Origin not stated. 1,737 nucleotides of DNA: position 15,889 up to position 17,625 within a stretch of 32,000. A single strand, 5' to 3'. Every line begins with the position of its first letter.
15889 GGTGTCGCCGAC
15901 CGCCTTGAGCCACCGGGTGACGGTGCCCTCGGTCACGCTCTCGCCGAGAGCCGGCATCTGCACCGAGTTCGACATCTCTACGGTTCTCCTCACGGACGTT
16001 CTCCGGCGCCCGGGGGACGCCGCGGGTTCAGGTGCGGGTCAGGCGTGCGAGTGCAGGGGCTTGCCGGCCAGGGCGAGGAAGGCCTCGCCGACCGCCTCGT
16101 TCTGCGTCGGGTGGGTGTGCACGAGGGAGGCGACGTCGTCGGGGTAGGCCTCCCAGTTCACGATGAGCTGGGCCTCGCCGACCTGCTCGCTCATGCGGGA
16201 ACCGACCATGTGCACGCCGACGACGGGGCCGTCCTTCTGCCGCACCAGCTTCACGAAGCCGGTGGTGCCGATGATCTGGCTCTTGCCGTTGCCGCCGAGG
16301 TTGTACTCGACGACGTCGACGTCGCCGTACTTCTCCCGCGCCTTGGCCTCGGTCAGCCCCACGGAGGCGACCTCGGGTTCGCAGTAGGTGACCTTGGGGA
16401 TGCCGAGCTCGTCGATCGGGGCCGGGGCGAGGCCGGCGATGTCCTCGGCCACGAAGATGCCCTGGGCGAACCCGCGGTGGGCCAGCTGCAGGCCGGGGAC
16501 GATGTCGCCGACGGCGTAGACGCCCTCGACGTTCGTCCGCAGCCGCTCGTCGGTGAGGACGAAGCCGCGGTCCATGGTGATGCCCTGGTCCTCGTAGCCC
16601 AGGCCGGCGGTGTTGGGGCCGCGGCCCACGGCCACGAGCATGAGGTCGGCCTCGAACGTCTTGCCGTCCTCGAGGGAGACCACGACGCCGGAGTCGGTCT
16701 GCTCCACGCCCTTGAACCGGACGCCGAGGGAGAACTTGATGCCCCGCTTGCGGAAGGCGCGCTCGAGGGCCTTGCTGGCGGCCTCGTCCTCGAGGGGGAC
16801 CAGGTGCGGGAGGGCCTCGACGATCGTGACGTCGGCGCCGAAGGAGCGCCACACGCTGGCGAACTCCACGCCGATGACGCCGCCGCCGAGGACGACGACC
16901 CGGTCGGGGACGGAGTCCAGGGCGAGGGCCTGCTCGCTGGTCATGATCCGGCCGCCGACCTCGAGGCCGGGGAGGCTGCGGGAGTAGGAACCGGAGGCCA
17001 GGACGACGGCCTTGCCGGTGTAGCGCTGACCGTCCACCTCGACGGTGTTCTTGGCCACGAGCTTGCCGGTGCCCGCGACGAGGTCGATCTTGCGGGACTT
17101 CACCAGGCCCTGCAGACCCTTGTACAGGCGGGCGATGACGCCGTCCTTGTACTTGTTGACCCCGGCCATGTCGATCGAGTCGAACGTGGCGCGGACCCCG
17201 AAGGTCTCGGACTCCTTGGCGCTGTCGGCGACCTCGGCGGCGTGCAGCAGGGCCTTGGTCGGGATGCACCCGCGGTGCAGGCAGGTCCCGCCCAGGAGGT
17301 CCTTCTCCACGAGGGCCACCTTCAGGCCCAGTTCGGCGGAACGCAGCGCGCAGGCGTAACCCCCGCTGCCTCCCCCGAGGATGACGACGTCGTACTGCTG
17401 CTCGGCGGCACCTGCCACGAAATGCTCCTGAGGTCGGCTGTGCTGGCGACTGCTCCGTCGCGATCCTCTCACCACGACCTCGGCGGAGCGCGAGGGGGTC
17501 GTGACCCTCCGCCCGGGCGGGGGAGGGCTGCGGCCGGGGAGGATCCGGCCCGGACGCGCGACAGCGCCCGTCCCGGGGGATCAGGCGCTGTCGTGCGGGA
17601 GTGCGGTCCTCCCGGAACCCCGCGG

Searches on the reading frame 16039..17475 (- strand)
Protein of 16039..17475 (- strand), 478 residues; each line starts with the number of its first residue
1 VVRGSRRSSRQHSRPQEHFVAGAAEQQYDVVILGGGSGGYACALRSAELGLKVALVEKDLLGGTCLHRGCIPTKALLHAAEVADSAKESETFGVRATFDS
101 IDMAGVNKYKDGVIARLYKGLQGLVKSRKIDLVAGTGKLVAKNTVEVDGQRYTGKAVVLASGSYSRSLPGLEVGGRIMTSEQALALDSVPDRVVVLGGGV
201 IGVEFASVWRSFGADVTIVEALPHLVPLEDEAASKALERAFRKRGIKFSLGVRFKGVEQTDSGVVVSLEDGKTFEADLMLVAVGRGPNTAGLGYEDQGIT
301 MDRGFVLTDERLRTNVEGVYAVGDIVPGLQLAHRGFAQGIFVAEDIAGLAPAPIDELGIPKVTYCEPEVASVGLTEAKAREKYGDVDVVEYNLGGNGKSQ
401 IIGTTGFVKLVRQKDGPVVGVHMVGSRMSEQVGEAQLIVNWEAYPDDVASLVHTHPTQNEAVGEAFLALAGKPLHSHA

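Call 4: search_protein_families(library=pfam, proteins=[window:16039-17475:-], max_evalue=1)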
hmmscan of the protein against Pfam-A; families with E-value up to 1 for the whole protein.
window:16039-17475:- (478 aa): 20 families
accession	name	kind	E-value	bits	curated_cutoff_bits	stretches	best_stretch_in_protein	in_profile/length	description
PF07992.20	Pyr_redox_2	-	1.5e-78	264.6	26.1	1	28-339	1-291/291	Pyridine nucleotide-disulphide oxidoreductase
PF02852.28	Pyr_redox_dim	-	1.8e-28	99.3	25.3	1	359-465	1-109/110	Pyridine nucleotide-disulphide oxidoreductase, dimerisation domain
PF00070.33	Pyr_redox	-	6.7e-23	81.5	22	1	192-269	1-80/82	Pyridine nucleotide-disulphide oxidoreductase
PF13738.12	Pyr_redox_3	-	4.5e-12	46.3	30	1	143-323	114-305/305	Pyridine nucleotide-disulphide oxidoreductase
PF01266.30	DAO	-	1.3e-08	35.3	27.9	2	29-64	1-38/353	FAD dependent oxidoreductase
PF00890.30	FAD_binding_2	-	2.8e-08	33.8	20.4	1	29-60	1-32/414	FAD binding domain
PF03486.20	HI0933_like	-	2.9e-08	33.9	50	2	29-59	2-32/244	HI0933-like protein Rossmann domain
PF12831.13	FAD_oxidored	-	7.4e-08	32.5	27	1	29-69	1-42/416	FAD dependent oxidoreductase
PF01134.28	GIDA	-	8.9e-08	32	22.1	1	29-168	1-155/391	Glucose inhibited division protein A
PF01262.27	AlaDh_PNT_C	-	6.1e-07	29.5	23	1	190-222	28-60/214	Alanine dehydrogenase/PNT, C-terminal domain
PF02737.24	3HCDH_N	-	0.00054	20.4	22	1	193-247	2-56/180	3-hydroxyacyl-CoA dehydrogenase, NAD binding domain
PF01593.30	Amino_oxidase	-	0.00094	19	19.8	1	236-284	205-255/443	Flavin containing amine oxidoreductase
PF01946.23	Thi4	-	0.0018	18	26.2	1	27-66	17-57/235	Thi4 family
PF13450.12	NAD_binding_8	-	0.0022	18.6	21.9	1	32-65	1-35/68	NAD(P)-binding Rossmann-like domain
PF02826.25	2-Hacid_dh_C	-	0.0033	17.2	25.1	1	191-224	37-70/178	D-isomer specific 2-hydroxyacid dehydrogenase, NAD binding domain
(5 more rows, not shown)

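Call 55: find_encoding_contigs(protein=window:16042-17475:-, flank=3000, max_places=6)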
Protein window:16042-17475:- (478 aa): no gene with exactly this product is on record in the collection.

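Call 56: find_encoding_contigs(protein=window:16042-17418:-, flank=3000, max_places=6)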
Protein window:16042-17418:- (459 aa): 24 contigs read that carry it; 6 places shown.
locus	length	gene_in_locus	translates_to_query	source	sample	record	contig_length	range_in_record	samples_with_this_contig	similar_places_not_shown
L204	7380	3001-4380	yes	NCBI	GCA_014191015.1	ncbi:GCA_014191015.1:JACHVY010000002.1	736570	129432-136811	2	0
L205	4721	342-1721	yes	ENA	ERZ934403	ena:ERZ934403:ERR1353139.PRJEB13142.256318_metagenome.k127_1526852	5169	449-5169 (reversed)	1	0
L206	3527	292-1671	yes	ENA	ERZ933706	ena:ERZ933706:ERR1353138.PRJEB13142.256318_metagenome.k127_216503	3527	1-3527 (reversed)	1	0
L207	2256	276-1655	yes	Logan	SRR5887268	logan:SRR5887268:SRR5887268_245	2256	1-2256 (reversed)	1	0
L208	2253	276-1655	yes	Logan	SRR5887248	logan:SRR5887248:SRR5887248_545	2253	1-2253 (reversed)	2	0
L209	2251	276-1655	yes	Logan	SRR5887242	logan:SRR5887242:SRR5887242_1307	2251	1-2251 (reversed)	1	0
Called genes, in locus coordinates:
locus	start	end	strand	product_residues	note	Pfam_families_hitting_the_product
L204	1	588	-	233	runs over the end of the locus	PF00583:Acetyltransf_1 (weak), PF13508:Acetyltransf_7 (weak), PF13673:Acetyltransf_10 (weak)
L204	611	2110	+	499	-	PF02789:Peptidase_M17_N, PF00883:Peptidase_M17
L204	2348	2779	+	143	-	-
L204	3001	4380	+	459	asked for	PF00890:FAD_binding_2 (weak), PF01134:GIDA (weak), PF01262:AlaDh_PNT_C (faint), PF07992:Pyr_redox_2, PF12831:FAD_oxidored (weak), PF13738:Pyr_redox_3, PF00070:Pyr_redox, PF02852:Pyr_redox_dim, +2 more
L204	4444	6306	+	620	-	PF00364:Biotin_lipoyl, PF25997:BSH_YhbJ (faint), PF00364:Biotin_lipoyl, PF02817:E3_binding, PF00198:2-oxoacid_dh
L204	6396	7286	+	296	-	PF01370:Epimerase, PF13460:NAD_binding_10 (weak), PF08338:DUF1731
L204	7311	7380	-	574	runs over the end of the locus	PF00069:Pkinase, PF07714:PK_Tyr_Ser-Thr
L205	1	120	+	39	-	?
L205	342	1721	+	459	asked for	PF00890:FAD_binding_2 (weak), PF01134:GIDA (weak), PF01262:AlaDh_PNT_C (faint), PF07992:Pyr_redox_2, PF12831:FAD_oxidored (weak), PF13738:Pyr_redox_3, PF00070:Pyr_redox, PF02852:Pyr_redox_dim, +2 more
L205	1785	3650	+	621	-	PF00364:Biotin_lipoyl, PF25997:BSH_YhbJ (faint), PF00364:Biotin_lipoyl, PF02817:E3_binding, PF00198:2-oxoacid_dh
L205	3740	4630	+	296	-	PF01370:Epimerase, PF13460:NAD_binding_10 (weak), PF08338:DUF1731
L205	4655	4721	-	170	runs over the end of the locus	?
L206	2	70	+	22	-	?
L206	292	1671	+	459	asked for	PF00890:FAD_binding_2 (weak), PF01134:GIDA (weak), PF01262:AlaDh_PNT_C (faint), PF07992:Pyr_redox_2, PF12831:FAD_oxidored (weak), PF13738:Pyr_redox_3, PF00070:Pyr_redox, PF02852:Pyr_redox_dim, +2 more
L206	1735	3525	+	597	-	?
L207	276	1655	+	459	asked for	PF00890:FAD_binding_2 (weak), PF01134:GIDA (weak), PF01262:AlaDh_PNT_C (faint), PF07992:Pyr_redox_2, PF12831:FAD_oxidored (weak), PF13738:Pyr_redox_3, PF00070:Pyr_redox, PF02852:Pyr_redox_dim, +2 more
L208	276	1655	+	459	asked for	PF00890:FAD_binding_2 (weak), PF01134:GIDA (weak), PF01262:AlaDh_PNT_C (faint), PF07992:Pyr_redox_2, PF12831:FAD_oxidored (weak), PF13738:Pyr_redox_3, PF00070:Pyr_redox, PF02852:Pyr_redox_dim, +2 more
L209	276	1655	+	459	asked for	PF00890:FAD_binding_2 (weak), PF01134:GIDA (weak), PF01262:AlaDh_PNT_C (faint), PF07992:Pyr_redox_2, PF12831:FAD_oxidored (weak), PF13738:Pyr_redox_3, PF00070:Pyr_redox, PF02852:Pyr_redox_dim, +2 more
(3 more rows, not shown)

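Call 59: list_cluster_members(proteins=[L204:2348-2776:+])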
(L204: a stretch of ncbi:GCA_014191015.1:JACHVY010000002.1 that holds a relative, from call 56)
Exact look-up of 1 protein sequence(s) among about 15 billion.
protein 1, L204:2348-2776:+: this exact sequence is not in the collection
